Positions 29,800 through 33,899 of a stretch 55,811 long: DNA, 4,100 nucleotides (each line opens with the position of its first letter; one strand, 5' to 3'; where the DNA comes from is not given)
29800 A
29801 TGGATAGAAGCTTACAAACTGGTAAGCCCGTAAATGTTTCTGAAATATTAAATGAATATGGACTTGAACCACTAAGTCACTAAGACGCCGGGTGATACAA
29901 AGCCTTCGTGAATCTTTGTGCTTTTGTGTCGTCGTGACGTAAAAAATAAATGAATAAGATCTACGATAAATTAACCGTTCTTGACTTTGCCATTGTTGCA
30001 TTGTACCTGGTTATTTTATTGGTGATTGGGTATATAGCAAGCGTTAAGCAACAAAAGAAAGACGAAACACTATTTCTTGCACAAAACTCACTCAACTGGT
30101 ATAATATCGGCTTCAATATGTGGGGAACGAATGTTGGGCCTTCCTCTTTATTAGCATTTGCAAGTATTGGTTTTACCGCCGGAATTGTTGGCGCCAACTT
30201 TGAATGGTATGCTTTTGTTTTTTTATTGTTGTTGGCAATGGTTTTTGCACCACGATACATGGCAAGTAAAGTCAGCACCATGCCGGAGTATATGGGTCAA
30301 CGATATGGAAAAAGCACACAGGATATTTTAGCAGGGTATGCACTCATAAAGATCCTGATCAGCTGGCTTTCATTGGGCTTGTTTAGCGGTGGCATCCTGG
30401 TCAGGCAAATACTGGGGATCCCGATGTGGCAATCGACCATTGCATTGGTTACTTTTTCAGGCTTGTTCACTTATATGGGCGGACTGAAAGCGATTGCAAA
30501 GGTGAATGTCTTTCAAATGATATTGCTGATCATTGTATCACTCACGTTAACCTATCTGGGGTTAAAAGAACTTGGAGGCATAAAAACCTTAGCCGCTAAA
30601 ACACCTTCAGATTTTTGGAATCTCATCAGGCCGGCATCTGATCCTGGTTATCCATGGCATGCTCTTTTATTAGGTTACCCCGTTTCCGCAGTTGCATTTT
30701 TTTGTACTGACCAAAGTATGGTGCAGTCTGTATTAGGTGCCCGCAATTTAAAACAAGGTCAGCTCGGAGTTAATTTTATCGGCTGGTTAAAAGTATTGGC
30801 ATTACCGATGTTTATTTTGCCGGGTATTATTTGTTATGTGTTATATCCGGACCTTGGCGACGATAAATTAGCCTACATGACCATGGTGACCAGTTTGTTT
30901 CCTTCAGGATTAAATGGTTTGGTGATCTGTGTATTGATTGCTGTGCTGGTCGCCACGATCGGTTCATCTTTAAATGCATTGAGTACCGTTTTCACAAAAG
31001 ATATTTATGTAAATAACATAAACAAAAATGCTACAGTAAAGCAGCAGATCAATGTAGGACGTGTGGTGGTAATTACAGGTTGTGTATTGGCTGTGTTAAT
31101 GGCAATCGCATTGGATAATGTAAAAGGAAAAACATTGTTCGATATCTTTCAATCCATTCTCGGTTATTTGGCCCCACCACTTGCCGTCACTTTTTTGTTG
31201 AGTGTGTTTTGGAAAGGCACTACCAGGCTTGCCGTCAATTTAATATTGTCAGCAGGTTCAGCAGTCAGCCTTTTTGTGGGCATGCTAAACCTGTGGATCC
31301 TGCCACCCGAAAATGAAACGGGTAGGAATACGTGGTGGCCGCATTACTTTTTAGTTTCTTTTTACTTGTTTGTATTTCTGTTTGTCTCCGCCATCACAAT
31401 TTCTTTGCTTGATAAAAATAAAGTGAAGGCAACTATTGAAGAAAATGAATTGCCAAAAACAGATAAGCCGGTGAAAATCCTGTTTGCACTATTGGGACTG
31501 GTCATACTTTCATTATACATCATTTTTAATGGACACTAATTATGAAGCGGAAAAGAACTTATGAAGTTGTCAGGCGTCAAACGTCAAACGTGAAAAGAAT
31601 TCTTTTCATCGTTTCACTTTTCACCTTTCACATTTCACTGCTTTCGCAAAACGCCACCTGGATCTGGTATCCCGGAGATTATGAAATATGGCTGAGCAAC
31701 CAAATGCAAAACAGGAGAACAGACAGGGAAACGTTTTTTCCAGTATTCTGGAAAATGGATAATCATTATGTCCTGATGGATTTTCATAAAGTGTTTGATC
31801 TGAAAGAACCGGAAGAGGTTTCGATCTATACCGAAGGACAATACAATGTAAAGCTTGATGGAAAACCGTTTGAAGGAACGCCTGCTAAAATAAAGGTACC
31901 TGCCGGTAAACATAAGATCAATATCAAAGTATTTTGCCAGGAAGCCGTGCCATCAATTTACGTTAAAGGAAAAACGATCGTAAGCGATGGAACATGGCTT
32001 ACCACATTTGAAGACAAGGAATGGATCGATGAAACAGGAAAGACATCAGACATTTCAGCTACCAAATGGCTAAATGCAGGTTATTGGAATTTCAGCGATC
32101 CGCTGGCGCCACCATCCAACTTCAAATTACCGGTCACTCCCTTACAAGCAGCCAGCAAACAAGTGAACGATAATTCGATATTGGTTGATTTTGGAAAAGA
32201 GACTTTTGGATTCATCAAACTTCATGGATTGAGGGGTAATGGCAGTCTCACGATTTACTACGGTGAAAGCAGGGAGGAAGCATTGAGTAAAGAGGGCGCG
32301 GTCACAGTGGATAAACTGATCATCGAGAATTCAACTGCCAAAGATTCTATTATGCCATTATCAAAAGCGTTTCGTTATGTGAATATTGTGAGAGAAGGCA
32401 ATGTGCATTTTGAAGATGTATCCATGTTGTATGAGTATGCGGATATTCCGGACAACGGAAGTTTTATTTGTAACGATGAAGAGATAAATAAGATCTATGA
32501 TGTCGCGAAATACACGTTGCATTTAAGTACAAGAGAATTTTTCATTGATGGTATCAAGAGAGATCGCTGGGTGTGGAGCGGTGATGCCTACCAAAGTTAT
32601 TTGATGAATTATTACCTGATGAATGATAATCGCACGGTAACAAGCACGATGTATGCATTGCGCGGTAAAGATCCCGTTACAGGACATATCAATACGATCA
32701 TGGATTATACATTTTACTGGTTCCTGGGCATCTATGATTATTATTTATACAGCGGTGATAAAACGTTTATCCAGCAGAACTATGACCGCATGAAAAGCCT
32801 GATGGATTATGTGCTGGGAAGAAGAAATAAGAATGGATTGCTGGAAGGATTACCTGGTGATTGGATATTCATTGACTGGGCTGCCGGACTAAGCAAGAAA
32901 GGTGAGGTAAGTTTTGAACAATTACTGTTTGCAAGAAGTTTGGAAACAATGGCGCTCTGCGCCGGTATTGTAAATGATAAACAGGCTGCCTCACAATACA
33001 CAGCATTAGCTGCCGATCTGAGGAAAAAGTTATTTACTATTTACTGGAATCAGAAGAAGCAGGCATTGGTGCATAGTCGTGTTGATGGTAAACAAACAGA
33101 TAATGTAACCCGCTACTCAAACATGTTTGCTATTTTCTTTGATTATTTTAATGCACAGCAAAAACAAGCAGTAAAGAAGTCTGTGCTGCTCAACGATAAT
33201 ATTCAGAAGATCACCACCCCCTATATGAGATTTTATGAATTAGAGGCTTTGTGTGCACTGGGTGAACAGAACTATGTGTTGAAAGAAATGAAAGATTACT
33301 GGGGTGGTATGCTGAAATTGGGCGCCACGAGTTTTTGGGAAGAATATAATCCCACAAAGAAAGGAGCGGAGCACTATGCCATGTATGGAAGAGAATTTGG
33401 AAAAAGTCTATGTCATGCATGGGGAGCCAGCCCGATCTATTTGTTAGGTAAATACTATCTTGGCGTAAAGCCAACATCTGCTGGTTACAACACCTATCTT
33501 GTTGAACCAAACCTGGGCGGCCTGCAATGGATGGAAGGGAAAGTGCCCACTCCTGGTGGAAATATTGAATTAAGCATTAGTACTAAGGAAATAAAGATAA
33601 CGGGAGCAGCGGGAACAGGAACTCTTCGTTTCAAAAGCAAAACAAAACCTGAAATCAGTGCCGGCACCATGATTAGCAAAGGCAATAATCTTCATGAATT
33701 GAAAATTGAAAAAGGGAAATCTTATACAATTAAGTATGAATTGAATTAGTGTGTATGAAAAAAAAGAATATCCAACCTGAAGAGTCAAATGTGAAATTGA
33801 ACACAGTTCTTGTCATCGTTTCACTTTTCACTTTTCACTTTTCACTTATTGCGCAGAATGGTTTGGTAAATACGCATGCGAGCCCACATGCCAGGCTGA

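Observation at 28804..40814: RuBisCO-like protein + second DUF1537 kinase embedded between GH127/GH78 and a racemase-like protein + BASS carrier: branched-chain sugar (apiose / aceric acid) catabolism in a Bacteroidota glycan island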

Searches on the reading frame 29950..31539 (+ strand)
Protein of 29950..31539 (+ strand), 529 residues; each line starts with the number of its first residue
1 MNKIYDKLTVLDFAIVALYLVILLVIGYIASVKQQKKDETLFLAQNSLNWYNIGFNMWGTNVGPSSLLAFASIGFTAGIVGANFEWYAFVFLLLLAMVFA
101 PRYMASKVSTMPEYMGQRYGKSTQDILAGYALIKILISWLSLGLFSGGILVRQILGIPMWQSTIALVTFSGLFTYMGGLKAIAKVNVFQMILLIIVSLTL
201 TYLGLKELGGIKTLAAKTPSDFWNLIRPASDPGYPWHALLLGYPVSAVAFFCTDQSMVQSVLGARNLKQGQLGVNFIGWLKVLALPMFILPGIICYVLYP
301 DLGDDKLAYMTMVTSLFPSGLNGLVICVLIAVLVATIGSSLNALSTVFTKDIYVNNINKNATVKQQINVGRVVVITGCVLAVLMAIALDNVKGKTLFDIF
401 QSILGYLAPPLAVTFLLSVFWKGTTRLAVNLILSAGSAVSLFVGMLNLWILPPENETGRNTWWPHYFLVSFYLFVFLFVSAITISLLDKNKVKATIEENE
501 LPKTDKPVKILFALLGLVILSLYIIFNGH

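Call 4: search_protein_families(library=pfam, proteins=[window:29950-31539:+])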
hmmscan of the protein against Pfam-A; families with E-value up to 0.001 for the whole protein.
window:29950-31539:+ (529 aa): 1 family
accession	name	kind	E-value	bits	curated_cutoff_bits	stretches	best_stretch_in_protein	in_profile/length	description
PF00474.23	SSF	-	1.3e-48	166.3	22.8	1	42-425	2-395/406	Sodium:solute symporter family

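Call 5: search_protein_families(library=ncbifam, proteins=[window:29950-31539:+])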
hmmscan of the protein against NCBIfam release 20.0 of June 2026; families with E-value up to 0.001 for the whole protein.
window:29950-31539:+ (529 aa): 7 families
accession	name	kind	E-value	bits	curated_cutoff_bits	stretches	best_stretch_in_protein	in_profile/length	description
TIGR00813.1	sss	superfamily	2.5e-66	224.4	184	1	41-428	1-403/411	sodium/solute symporter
NF007790.0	PRK10484.1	equivalog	2e-65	221.6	401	1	18-526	11-523/527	solute:sodium symporter family transporter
TIGR02119.1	panF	equivalog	2.3e-15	56.6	328.05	1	17-426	8-420/471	sodium/pantothenate symporter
TIGR02121.1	Na_Pro_sym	equivalog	1.2e-13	50.7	515.5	1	15-494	6-475/488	sodium/proline symporter PutP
TIGR03648.1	Na_symport_lg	subfamily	1.2e-10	40.5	320.75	2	15-197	4-183/547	VC_2705 family sodium/solute symporter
NF011948.0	PRK15419.1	equivalog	1.6e-06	27.2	955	1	309-429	314-430/502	sodium/proline symporter PutP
NF006903.2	PRK09395.1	subfamily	6.9e-05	21.4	750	1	312-495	349-527/552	cation/acetate symporter ActP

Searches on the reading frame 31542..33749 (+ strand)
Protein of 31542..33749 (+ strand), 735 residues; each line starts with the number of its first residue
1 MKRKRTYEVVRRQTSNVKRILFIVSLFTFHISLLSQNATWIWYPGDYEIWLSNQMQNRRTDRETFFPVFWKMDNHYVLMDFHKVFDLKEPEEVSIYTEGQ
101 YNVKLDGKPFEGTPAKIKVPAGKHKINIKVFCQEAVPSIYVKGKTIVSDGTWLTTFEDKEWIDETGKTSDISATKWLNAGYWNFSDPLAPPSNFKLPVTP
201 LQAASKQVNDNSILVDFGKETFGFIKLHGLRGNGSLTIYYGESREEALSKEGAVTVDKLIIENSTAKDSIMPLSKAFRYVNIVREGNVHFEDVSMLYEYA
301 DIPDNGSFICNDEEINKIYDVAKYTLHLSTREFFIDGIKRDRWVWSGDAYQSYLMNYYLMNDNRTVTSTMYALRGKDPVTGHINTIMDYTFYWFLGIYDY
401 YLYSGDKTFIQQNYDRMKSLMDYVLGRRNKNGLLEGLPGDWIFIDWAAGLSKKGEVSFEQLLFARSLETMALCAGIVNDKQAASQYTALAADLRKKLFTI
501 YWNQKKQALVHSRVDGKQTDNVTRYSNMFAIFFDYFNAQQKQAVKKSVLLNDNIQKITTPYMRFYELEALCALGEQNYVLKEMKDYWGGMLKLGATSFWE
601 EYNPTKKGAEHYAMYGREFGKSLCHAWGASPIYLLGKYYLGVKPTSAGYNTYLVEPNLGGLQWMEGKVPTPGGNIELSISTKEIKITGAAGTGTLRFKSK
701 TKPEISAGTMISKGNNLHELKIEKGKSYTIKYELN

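Call 4: search_protein_families(library=pfam, proteins=[window:31542-33749:+])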
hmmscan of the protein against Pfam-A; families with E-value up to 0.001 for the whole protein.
window:31542-33749:+ (735 aa): 4 families
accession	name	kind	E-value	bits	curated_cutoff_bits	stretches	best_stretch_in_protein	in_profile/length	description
PF21209.4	Bac_rhamnosid-like_N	-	4.9e-82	274.8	27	1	80-282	2-209/209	Alpha-rhamnosidase-like, bacteroidetes, N-terminal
PF17389.8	Bac_rhamnosid6H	-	4.5e-30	105.5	24.5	1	304-637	2-337/339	Bacterial alpha-L-rhamnosidase 6 hairpin glycosidase domain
PF22422.2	MGH1-like_GH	-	2.8e-05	24.3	27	0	462-547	178-263/356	Mannosylglycerate hydrolase MGH1-like glycoside hydrolase domain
PF17390.7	Bac_rhamnosid_C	-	0.00023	21.4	22.1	1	641-678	1-39/78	Bacterial alpha-L-rhamnosidase C-terminal domain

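Call 5: search_protein_families(library=ncbifam, proteins=[window:31542-33749:+])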
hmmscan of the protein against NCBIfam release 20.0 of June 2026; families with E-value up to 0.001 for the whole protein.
window:31542-33749:+ (735 aa): 1 family
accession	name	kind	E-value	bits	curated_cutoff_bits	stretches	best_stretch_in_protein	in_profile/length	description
NF041572.1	rhamnosid_Flavobac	equivalog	4e-09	35.1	1800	1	276-447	453-646/946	alpha-L-rhamnosidase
